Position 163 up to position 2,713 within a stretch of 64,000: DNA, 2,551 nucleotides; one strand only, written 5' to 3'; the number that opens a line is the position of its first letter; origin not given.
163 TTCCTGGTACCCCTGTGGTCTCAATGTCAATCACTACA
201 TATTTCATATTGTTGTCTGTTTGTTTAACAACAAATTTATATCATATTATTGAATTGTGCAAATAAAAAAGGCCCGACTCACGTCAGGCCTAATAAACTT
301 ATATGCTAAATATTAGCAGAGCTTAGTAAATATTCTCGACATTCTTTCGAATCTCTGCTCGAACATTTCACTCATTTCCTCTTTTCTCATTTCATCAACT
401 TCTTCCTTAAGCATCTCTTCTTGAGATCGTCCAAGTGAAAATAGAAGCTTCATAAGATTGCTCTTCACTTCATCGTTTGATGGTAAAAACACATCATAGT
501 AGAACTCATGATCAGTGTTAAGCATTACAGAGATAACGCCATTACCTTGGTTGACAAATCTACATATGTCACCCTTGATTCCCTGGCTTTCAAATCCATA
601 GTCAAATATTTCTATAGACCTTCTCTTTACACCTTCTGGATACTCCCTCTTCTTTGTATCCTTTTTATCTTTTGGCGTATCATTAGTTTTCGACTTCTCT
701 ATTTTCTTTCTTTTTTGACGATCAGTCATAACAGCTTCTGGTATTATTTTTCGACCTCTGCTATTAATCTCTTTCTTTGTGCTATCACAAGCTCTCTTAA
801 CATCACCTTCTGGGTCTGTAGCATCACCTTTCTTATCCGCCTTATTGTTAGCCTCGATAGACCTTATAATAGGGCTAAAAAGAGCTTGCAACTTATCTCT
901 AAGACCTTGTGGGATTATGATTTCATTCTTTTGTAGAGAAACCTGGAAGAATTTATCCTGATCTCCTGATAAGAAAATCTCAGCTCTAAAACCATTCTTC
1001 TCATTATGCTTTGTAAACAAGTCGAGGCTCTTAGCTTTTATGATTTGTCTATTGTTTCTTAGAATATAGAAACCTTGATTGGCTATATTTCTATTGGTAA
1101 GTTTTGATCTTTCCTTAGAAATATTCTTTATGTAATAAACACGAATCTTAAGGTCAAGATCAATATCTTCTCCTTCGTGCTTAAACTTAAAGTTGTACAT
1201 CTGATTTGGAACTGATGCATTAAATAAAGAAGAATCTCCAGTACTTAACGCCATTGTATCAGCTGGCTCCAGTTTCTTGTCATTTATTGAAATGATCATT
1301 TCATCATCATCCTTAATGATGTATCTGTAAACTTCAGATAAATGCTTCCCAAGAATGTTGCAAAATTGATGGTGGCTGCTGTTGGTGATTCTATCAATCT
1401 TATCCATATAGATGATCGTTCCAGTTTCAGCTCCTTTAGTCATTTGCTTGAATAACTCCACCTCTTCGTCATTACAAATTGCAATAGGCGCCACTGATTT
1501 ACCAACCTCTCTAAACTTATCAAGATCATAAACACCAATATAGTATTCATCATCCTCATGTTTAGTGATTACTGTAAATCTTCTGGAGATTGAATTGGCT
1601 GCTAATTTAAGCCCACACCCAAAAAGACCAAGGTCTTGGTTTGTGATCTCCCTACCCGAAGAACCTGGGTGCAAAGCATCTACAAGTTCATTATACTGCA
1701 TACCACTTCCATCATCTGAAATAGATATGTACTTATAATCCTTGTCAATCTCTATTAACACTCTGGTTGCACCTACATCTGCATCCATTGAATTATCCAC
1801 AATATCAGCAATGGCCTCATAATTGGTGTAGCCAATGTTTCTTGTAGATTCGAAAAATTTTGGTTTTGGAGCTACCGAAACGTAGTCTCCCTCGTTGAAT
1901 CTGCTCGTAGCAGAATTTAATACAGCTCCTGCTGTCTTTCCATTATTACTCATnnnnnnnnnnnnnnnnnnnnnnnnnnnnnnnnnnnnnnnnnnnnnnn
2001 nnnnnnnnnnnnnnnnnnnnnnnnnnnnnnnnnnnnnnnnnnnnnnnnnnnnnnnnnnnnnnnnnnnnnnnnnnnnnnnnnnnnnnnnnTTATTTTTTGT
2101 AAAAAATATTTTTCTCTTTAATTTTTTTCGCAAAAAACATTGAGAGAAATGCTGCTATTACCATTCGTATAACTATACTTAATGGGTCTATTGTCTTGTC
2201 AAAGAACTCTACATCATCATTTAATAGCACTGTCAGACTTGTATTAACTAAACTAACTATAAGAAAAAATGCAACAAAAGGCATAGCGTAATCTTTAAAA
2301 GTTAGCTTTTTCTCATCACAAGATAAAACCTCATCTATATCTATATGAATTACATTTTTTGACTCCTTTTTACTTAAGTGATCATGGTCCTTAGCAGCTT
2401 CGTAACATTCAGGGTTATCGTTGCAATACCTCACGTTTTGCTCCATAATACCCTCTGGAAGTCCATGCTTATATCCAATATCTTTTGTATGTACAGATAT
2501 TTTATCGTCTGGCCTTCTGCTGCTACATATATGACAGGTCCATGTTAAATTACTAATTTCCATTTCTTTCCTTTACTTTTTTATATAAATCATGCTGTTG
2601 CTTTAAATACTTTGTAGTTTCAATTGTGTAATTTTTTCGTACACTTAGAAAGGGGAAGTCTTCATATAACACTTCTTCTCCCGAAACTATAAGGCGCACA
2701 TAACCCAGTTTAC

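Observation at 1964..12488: Second and third shared upstream motifs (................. and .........)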

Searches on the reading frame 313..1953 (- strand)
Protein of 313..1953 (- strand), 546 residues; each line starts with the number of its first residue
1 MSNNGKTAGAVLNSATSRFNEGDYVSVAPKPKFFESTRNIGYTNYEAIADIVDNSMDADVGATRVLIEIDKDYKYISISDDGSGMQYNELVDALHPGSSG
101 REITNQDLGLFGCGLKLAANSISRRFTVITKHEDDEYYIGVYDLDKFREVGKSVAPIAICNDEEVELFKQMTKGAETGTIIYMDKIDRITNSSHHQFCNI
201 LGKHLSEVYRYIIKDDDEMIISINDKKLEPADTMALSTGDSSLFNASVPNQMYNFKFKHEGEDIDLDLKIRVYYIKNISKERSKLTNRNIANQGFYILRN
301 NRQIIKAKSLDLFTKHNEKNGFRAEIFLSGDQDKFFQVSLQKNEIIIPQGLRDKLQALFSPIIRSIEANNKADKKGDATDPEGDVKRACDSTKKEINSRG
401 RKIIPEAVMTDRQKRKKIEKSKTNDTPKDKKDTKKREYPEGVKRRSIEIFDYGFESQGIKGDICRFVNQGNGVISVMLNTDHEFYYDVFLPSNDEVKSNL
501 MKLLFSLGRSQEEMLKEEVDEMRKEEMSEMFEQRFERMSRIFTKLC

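Call 11: search_protein_families(library=pfam, proteins=[window:313-1953:-], max_evalue=0.01)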
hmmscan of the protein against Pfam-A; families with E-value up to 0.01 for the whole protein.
window:313-1953:- (546 aa): 2 families
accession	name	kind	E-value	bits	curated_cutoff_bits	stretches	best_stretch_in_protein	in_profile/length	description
PF13589.12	HATPase_c_3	-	2.6e-21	76.5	25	1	43-156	2-117/137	Histidine kinase-, DNA gyrase B-, and HSP90-like ATPase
PF02518.31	HATPase_c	-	8.2e-07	29.9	26.4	1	46-125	8-86/111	Histidine kinase-, DNA gyrase B-, and HSP90-like ATPase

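Call 15: find_related_loci(query=window:313-1953:-, collection=viral_contigs, flank=3000)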
Query window:313-1953:- (546 aa) in viral_contigs; peptide patterns used: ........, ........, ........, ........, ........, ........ (x = any residue, [..] = any of these).
35 stretches matched a pattern, but none encodes a relative of the query by tblastn (E <= 1e-3).

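Call 18: find_encoding_contigs(protein=window:313-1953:-, flank=10000, max_places=10)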
Protein window:313-1953:- (546 aa): no gene with exactly this product is on record in the collection.

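Call 19: search_dna_similar(query=window:313-1953:-, collection=phages, mode=protein, max_rows=25)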
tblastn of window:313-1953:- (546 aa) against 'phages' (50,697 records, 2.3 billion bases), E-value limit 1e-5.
Records with a match: 3; places in all: 3; records where one place covers at least 80% of the query: 0.
Best place of each record, by identity: <60% 3.
By first word of the organism name: Bacteriophage 3.
By host as written in the record: - 3.
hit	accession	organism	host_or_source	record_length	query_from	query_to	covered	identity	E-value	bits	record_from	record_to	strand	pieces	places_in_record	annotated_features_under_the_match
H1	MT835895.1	Bacteriophage sp.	human fecal samples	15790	25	385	66%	24.2%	2e-14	83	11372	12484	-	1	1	record has no annotation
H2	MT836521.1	Bacteriophage sp.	human fecal samples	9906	33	356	59%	26.4%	1e-19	99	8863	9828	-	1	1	record has no annotation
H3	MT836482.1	Bacteriophage sp.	human fecal samples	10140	36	356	59%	25.3%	7e-15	84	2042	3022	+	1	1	record has no annotation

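Call 23: find_homologous_proteins(query=window:313-1953:-)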
Query window:313-1953:- (546 aa): 66 proteins with E <= 0.001 among 8000 candidates.
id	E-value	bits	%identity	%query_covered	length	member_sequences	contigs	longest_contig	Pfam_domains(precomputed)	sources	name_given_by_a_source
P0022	4.4e-298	1007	82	99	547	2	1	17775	PF02518.32,PF13589.13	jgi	-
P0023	3.2e-198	678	58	98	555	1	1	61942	PF02518.32,PF13589.13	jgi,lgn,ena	-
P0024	8.4e-196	670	58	98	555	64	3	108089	PF02518.32,PF13589.13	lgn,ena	-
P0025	9.4e-196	670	58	98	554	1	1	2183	PF02518.32,PF13589.13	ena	-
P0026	1.2e-194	666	57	98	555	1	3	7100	PF02518.32,PF13589.13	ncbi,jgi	jgi:hypothetical protein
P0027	1.7e-194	666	57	98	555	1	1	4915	PF02518.32,PF13589.13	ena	-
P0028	9.8e-192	656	58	97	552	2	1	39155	PF02518.32,PF13589.13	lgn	-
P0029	6.3e-191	654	58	95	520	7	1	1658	PF02518.32,PF13589.13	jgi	jgi:hypothetical protein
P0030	8.8e-191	653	56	98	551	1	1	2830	PF13589.13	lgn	-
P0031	2.9e-190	652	56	97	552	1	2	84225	PF13589.13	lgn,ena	-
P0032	4.7e-186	638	55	98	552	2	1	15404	PF13589.13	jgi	jgi:hypothetical protein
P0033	4.0e-102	361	53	60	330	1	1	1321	-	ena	-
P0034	3.6e-71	259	33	90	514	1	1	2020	PF13589.13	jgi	jgi:hypothetical protein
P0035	2.0e-69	253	34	89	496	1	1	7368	PF02518.32,PF13589.13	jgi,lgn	jgi:hypothetical protein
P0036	6.2e-63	232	32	86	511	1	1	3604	PF02518.32,PF13589.13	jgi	jgi:hypothetical protein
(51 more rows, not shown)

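Call 28: find_encoding_contigs(protein=P0022, flank=10000, max_places=2)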
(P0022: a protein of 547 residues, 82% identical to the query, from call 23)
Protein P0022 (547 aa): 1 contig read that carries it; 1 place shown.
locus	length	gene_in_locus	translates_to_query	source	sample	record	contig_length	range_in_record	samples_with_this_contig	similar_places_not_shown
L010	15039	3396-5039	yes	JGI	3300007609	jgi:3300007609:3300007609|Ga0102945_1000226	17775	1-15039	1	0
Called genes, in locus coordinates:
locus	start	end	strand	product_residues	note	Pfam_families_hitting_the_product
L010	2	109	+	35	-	?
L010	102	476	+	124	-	-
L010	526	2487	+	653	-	PF08206:OB_RNB, PF22896:OB_RNR_1st (faint), PF25049:OB_HELZ2 (faint), PF08206:OB_RNB (weak), PF17849:OB_Dis3 (weak), PF17876:CSD2, PF00773:RNB, PF00575:S1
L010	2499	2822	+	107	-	-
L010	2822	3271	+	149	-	-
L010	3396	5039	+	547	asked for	PF02518:HATPase_c (weak), PF13589:HATPase_c_3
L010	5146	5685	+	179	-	-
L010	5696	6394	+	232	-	-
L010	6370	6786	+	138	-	PF00583:Acetyltransf_1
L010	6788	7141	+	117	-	-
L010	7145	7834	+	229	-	-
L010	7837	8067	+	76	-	-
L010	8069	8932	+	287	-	PF20903:SPL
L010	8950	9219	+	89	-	-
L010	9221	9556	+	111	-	-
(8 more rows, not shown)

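Call 29: find_encoding_contigs(protein=P0024, flank=10000, max_places=2)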
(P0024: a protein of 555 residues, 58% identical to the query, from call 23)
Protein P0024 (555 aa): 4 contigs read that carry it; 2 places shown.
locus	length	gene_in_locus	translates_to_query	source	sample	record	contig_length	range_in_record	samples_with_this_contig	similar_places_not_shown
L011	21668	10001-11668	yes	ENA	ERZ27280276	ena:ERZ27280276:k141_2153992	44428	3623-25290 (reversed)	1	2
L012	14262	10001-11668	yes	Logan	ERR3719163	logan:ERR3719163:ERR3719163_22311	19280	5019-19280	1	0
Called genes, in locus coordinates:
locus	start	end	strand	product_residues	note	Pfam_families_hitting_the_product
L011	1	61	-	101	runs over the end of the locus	-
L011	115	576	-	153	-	-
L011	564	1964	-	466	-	PF01743:PolyA_pol, PF12627:PolyA_pol_RNAbd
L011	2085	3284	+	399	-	PF17767:NAPRTase_N, PF04095:NAPRTase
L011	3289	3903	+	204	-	PF00293:NUDIX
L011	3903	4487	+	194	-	PF01467:CTP_transf_like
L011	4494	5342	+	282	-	PF02540:NAD_synthase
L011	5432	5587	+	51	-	PF17653:DUF5522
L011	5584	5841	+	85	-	-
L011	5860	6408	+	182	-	PF01327:Pep_deformylase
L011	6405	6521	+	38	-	-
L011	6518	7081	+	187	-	PF00406:ADK, PF13238:AAA_18, PF13671:AAA_33, PF13207:AAA_17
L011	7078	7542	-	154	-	-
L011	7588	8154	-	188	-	-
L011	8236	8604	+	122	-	PF20594:DUF6794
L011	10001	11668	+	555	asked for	PF02518:HATPase_c (faint), PF13589:HATPase_c_3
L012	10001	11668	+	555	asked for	PF02518:HATPase_c (faint), PF13589:HATPase_c_3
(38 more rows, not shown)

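Call 30: find_encoding_contigs(protein=P0031, flank=10000, max_places=2)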
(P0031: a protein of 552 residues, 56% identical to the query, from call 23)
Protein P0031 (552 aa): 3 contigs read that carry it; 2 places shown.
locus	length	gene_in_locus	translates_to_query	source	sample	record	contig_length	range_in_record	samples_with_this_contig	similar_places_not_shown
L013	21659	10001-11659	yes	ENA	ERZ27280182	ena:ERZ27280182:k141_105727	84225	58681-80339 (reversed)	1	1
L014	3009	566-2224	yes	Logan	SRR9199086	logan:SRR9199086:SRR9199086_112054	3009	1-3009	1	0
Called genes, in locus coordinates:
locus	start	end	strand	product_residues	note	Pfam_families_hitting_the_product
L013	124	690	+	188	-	PF00929:RNase_T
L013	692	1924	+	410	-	PF01743:PolyA_pol, PF12627:PolyA_pol_RNAbd (weak)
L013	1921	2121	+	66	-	-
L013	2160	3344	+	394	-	PF17767:NAPRTase_N, PF04095:NAPRTase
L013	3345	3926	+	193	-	PF00293:NUDIX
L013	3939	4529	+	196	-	PF01467:CTP_transf_like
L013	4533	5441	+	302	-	PF02540:NAD_synthase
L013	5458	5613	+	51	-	PF17653:DUF5522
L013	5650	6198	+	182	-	PF01327:Pep_deformylase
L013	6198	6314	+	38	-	-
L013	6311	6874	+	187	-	PF00406:ADK, PF13671:AAA_33 (weak), PF13207:AAA_17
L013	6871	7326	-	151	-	-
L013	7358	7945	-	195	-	-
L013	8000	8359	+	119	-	PF20594:DUF6794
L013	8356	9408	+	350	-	PF01070:FMN_dh, PF00478:IMPDH, PF01645:Glu_synthase (faint)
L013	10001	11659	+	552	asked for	PF13589:HATPase_c_3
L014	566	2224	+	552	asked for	PF13589:HATPase_c_3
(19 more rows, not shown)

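Call 40: find_encoding_contigs(protein=P0023, flank=3000, max_places=2)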
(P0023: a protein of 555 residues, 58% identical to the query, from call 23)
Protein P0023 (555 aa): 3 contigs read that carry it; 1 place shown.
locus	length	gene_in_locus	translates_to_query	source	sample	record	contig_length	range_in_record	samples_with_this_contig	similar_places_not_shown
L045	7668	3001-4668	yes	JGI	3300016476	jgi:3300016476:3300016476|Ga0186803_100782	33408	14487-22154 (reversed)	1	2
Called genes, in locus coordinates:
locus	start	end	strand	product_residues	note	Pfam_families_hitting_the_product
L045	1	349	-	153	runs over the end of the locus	-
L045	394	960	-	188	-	-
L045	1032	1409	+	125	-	PF20594:DUF6794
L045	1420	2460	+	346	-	PF01070:FMN_dh (weak), PF00478:IMPDH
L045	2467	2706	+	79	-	-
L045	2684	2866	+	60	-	-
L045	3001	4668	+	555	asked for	PF02518:HATPase_c (weak), PF13589:HATPase_c_3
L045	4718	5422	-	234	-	-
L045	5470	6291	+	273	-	-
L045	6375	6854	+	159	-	-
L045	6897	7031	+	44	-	-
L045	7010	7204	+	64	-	-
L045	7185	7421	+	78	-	-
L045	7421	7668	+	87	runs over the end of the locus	-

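Call 41: find_encoding_contigs(protein=P0028, flank=3000, max_places=2)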
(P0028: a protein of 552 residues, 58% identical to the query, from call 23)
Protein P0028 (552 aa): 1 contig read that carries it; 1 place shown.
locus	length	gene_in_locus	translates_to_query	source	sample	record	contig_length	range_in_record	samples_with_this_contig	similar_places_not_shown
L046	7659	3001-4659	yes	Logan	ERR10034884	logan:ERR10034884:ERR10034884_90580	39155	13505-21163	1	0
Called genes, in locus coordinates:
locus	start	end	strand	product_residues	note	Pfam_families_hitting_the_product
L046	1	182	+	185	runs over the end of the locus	-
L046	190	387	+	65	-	-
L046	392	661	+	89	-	-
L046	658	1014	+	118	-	-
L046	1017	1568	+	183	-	-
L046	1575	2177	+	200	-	-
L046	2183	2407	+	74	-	-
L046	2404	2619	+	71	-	-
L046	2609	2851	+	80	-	-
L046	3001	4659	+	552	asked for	PF02518:HATPase_c (weak), PF13589:HATPase_c_3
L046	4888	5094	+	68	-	-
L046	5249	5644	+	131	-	-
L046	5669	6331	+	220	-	-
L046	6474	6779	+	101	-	PF13521:AAA_28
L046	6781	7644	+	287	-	-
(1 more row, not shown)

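Call 42: find_encoding_contigs(protein=P0032, flank=3000, max_places=2)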
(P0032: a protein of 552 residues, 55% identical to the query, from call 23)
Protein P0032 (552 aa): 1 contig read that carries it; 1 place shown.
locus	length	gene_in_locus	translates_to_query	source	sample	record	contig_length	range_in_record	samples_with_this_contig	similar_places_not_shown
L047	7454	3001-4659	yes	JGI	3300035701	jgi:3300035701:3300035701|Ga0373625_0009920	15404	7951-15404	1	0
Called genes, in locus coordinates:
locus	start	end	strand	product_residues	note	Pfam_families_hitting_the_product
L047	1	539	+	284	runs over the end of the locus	-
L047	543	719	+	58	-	-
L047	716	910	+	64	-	-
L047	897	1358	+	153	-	-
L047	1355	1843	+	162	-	PF26092:T4_Y16D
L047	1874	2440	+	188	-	-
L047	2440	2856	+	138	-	PF03235:GmrSD_N (weak)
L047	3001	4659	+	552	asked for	PF13589:HATPase_c_3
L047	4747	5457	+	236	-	PF14243:R2K_3, PF18299:R2K_2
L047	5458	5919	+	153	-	PF18907:DUF5662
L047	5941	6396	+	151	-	-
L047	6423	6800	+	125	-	-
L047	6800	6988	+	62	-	-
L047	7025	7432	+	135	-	-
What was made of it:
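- It travels with the gene through different gene neighbourhoods (calls 28-30, 40-42).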

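Call 61: find_related_loci(query=A4, collection=viral_contigs, flank=2500)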
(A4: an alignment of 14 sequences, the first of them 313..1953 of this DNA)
Query A4 (546 aa) in viral_contigs; peptide patterns used: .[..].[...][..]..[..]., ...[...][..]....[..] (x = any residue, [..] = any of these).
21 stretches matched a pattern; 9 encode a relative of the query (tblastn E <= 1e-3); 9 distinct loci.
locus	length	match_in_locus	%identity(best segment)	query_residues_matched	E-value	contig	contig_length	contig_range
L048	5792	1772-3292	31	25-540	3e-59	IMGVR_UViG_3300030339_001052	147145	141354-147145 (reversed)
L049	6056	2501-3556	31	32-406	8e-48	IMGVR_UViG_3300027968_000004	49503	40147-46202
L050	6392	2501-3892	32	18-497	2e-55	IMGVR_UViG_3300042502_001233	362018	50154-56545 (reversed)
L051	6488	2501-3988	29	25-545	7e-38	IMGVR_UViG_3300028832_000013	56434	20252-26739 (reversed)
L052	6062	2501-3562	28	1-371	5e-35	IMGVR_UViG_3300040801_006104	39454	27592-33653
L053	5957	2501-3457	25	21-356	4e-33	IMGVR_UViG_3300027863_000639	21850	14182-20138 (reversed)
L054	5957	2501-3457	25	21-356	4e-33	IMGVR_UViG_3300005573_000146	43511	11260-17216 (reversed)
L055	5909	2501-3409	27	23-345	4e-28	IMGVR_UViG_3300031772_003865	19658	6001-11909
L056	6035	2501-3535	26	19-356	4e-26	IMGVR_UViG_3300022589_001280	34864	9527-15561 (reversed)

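Call 64: search_solved_structures(query=A4, max_evalue=0.01)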
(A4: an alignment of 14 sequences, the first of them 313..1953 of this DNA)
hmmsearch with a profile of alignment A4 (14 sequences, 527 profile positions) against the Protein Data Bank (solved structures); distinct sequences matched with E-value up to 0.01: 140 (the best 60 are shown).
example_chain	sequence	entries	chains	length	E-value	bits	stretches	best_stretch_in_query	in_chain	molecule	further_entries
7k7t_A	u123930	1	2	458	1.3e-16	63.7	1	20-126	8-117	Isoform 3 of MORC family CW-type zinc finger protein 4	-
6o1e_A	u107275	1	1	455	2.1e-16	63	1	35-125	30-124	MORC family CW-type zinc finger protein 3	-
5ix1_A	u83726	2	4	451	3e-16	62.4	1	35-126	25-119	MORC family CW-type zinc finger protein 3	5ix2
9cdi_A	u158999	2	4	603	5.5e-13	51.7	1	36-126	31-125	ATPase MORC2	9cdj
5of9_A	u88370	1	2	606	5.6e-13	51.7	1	36-126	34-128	MORC family CW-type zinc finger protein 2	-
5ofa_B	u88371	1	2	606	5.6e-13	51.7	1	36-126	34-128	MORC family CW-type zinc finger protein 2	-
9cdf_A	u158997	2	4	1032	1.2e-12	50.6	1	36-126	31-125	ATPase MORC2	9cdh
5ofb_B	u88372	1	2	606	1.4e-12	50.3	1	36-126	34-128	MORC family CW-type zinc finger protein 2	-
9cdg_A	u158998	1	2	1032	1.8e-12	50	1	36-126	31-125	ATPase MORC2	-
7aib_C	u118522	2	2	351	1.5e-06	30.4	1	38-123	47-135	DNA mismatch repair protein MutL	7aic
5akb_C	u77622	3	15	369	1.6e-06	30.3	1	38-123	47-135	DNA MISMATCH REPAIR PROTEIN MUTL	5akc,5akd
1b63_A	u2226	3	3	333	1.9e-06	30.1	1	38-123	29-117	MUTL | DNA mismatch repair protein mutL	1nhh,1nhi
1bkn_A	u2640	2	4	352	2.1e-06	30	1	38-123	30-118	MUTL | DNA mismatch repair protein MutL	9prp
1b62_A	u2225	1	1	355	2.1e-06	29.9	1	38-123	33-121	PROTEIN (MUTL)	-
2qfo_A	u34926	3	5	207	3.9e-06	29.1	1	47-129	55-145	Heat shock protein HSP 90-alpha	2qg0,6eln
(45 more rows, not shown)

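Call 65: search_protein_families(library=padloc, proteins=[window:313-1953:-], max_evalue=0.01)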
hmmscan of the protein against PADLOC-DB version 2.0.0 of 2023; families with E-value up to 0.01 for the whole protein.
window:313-1953:- (546 aa): 2 families
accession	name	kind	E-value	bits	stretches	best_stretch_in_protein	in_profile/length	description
PDLC02204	MzaB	-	5.3e-19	66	1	34-357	15-344/500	-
PDLC03968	TmtA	-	0.0011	14.7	1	47-128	78-156/1486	-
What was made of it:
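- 313..1953 (-): MORC-like (MzaB-like) GHKL ATPase gene, 546 aa, served by the leader. Pfam HATPase_c_3 (call 11); PDB MORC2/3/4 N-terminal region (call 64); PADLOC MzaB 5e-19 (call 65)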

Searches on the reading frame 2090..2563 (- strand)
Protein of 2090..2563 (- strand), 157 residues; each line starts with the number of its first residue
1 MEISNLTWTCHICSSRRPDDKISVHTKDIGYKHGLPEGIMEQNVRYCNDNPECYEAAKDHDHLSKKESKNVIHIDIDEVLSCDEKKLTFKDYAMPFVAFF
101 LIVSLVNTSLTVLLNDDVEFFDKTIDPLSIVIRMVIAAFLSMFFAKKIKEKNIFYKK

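Call 11: search_protein_families(library=pfam, proteins=[window:2090-2563:-], max_evalue=0.01)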
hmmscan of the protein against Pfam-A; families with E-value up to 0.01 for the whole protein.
window:2090-2563:- (157 aa): 1 family
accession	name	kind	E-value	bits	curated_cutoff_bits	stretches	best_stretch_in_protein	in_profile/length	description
PF04664.18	OGFr_N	-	0.0039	17.2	22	1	74-125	126-176/208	Opioid growth factor receptor (OGFr) conserved region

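Call 65: search_protein_families(library=padloc, proteins=[window:2090-2563:-], max_evalue=0.01)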
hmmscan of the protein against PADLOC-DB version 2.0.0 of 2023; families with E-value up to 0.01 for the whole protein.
window:2090-2563:- (157 aa): 0 families
